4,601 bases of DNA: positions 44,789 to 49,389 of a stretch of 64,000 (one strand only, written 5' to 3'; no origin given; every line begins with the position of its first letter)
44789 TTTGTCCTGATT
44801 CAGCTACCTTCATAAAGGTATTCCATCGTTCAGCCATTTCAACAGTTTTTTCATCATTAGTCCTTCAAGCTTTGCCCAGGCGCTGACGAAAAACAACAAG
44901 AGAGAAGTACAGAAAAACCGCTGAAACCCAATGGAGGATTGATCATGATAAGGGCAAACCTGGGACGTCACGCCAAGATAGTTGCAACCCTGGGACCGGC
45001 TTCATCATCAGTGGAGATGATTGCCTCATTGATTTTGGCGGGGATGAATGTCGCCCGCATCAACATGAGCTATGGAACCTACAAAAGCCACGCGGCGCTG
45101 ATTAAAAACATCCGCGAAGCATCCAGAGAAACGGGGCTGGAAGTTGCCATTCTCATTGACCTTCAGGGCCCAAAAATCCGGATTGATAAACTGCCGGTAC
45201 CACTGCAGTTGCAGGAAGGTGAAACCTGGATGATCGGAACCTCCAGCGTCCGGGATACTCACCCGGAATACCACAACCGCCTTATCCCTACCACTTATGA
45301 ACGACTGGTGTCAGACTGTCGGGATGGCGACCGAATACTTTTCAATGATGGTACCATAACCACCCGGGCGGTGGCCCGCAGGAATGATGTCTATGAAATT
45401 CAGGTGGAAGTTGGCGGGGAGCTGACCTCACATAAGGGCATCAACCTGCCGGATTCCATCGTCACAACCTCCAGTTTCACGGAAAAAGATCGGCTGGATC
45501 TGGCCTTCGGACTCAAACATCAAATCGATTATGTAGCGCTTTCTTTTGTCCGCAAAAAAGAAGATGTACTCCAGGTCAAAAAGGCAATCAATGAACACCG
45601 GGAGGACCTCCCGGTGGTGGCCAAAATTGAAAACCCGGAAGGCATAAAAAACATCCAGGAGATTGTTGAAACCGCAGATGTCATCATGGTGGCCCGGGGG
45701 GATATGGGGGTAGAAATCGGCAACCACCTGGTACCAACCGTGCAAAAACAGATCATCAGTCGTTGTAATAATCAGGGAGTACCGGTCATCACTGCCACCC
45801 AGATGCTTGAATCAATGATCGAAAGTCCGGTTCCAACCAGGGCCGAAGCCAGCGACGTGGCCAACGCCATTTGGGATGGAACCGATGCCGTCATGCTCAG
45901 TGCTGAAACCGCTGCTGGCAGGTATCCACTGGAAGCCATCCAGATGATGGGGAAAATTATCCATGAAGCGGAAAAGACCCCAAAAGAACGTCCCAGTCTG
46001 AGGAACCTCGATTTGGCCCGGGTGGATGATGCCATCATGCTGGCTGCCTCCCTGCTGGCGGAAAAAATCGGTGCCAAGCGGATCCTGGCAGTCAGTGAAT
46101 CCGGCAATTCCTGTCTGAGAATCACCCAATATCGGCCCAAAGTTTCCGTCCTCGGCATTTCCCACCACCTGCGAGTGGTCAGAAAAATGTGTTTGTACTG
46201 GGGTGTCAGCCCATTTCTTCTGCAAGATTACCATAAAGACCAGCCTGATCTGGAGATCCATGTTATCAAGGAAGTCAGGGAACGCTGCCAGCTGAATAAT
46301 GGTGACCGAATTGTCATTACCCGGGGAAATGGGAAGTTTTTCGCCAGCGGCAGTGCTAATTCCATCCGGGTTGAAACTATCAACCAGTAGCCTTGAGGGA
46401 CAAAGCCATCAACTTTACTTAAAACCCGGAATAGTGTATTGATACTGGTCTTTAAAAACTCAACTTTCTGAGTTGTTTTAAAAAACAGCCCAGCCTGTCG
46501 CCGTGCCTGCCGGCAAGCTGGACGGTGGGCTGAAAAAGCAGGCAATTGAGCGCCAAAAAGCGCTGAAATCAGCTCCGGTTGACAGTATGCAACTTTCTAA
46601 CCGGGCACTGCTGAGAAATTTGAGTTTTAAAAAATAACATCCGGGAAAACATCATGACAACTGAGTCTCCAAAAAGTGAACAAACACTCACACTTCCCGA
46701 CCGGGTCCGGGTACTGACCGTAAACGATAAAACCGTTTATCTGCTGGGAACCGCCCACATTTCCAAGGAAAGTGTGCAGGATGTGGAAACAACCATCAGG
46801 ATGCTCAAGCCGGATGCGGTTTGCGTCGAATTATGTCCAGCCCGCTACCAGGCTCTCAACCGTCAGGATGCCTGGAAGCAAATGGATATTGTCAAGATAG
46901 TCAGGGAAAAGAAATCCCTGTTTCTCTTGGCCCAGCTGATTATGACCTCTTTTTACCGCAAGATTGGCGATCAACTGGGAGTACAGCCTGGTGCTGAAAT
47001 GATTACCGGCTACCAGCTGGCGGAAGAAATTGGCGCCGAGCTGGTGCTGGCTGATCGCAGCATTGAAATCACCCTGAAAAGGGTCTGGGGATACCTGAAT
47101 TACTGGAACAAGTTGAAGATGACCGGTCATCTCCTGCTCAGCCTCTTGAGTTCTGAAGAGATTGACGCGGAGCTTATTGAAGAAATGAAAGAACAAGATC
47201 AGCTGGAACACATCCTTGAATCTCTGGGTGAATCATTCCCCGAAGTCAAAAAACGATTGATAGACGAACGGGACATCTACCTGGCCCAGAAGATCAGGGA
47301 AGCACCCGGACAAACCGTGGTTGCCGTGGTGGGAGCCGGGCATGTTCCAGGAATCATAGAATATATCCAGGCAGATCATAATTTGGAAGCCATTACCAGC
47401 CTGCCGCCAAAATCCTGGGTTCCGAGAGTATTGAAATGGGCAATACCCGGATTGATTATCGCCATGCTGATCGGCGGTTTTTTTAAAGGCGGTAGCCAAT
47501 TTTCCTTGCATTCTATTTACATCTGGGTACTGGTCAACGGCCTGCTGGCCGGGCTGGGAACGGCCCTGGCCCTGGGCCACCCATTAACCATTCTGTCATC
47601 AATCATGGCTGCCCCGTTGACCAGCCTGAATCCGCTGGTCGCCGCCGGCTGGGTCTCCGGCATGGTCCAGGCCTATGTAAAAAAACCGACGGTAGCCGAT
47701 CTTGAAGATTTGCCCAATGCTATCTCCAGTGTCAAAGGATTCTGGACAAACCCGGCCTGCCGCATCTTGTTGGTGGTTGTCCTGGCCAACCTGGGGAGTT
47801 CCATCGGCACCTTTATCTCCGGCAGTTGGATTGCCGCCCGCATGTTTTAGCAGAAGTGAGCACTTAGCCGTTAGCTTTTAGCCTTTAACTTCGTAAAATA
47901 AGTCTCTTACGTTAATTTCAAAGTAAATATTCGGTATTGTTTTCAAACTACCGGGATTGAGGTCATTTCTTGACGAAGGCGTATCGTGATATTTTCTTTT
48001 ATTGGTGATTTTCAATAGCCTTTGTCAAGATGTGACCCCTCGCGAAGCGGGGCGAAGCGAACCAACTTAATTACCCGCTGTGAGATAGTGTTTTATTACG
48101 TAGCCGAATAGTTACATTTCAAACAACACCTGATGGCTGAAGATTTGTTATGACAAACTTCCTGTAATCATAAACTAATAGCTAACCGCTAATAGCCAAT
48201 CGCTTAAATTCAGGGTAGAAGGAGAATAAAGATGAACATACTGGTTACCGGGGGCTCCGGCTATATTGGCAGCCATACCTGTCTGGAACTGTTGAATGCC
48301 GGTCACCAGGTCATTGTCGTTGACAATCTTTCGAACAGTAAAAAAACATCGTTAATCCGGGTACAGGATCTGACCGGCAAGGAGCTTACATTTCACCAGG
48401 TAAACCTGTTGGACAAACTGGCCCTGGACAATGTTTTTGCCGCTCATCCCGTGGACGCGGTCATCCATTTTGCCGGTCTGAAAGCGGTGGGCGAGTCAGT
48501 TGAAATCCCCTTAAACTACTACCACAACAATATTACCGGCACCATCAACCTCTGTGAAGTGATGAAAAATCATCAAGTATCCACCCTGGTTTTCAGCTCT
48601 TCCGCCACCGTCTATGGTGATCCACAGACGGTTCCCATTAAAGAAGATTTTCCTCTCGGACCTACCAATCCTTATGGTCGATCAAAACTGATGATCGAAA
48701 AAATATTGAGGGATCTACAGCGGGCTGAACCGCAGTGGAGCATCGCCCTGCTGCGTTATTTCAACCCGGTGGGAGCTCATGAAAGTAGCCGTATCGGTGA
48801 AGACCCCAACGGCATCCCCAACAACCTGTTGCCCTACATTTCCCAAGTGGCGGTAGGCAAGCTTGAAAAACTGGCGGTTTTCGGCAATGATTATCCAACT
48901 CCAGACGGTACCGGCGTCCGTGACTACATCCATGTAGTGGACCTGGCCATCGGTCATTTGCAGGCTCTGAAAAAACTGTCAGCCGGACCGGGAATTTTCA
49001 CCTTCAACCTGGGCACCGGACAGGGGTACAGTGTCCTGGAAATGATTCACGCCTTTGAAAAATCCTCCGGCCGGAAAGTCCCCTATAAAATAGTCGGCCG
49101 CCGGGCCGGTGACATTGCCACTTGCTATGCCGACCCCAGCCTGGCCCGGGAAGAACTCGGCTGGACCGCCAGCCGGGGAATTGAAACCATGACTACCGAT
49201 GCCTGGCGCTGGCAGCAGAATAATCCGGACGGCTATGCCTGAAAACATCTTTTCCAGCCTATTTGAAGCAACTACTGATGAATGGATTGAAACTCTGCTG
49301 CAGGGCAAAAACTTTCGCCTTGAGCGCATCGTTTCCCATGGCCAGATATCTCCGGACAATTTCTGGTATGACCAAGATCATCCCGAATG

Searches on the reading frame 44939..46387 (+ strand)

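Call 41: search_protein_families(library=pfam, proteins=[window:44939-46387:+], max_evalue=0.001)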
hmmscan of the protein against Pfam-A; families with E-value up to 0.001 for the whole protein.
window:44939-46387:+ (483 aa): 3 families
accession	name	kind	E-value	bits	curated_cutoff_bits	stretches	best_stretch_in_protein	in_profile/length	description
PF00224.27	PK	-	2e-112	375.9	30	1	10-334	2-328/328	Pyruvate kinase, barrel domain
PF02887.21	PK_C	-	5.7e-23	81.6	28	1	364-478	1-113/114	Pyruvate kinase, alpha/beta domain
PF03328.21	HpcH_HpaI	-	1.6e-06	28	25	1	188-254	78-150/221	HpcH/HpaI aldolase/citrate lyase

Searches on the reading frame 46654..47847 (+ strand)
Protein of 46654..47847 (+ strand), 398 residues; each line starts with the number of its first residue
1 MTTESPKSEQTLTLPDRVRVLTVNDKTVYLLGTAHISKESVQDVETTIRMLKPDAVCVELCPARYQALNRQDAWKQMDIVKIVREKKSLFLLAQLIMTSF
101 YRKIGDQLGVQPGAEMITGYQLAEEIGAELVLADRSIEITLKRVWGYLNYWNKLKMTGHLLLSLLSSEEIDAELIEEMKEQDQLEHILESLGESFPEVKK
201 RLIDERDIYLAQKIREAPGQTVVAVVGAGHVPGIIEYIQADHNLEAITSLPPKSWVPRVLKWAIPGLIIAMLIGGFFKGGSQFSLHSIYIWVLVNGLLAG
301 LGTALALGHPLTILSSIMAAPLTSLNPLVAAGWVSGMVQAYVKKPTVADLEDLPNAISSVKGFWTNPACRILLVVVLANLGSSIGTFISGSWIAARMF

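Call 41: search_protein_families(library=pfam, proteins=[window:46654-47847:+], max_evalue=0.001)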
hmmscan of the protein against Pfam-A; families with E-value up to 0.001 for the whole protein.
window:46654-47847:+ (398 aa): 1 family
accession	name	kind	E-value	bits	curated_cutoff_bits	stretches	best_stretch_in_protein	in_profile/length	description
PF01963.22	TraB_PrgY_gumN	-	4e-37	128.9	26.8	1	22-237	6-250/263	TraB/PrgY/gumN family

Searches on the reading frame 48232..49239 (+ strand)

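Call 41: search_protein_families(library=pfam, proteins=[window:48232-49239:+], max_evalue=0.001)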
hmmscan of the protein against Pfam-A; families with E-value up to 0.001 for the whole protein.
window:48232-49239:+ (336 aa): 10 families
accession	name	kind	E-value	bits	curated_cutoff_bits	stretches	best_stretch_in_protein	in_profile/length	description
PF01370.27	Epimerase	-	3.1e-62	210.5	20.9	1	3-261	1-240/240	NAD dependent epimerase/dehydratase family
PF16363.11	GDP_Man_Dehyd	-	8.9e-61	206.6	27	1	4-322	1-330/332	GDP-mannose 4,6 dehydratase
PF02719.21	Polysacc_synt_2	-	1.4e-17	64.3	20.2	1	3-182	1-174/293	Polysaccharide biosynthesis protein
PF01073.25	3Beta_HSD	-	2.1e-16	60.3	22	1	4-158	1-156/280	3-beta hydroxysteroid dehydrogenase/isomerase family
PF04321.23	RmlD_sub_bind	-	3.8e-14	52.9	27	1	1-161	1-138/287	RmlD substrate binding domain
PF00106.31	adh_short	-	1.3e-08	35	26.6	1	3-124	3-136/195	short chain dehydrogenase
PF13460.12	NAD_binding_10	-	2.3e-08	34.6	27.2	1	7-160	1-132/184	NAD(P)H-binding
PF07993.18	NAD_binding_4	-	2.5e-08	33.9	20.1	1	5-165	1-194/258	Male sterility protein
PF08659.16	KR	-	8.9e-07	29.4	22.6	1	3-131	3-144/180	KR domain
PF05368.20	NmrA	-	3.4e-05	24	27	0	2-124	4-107/298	NmrA-like family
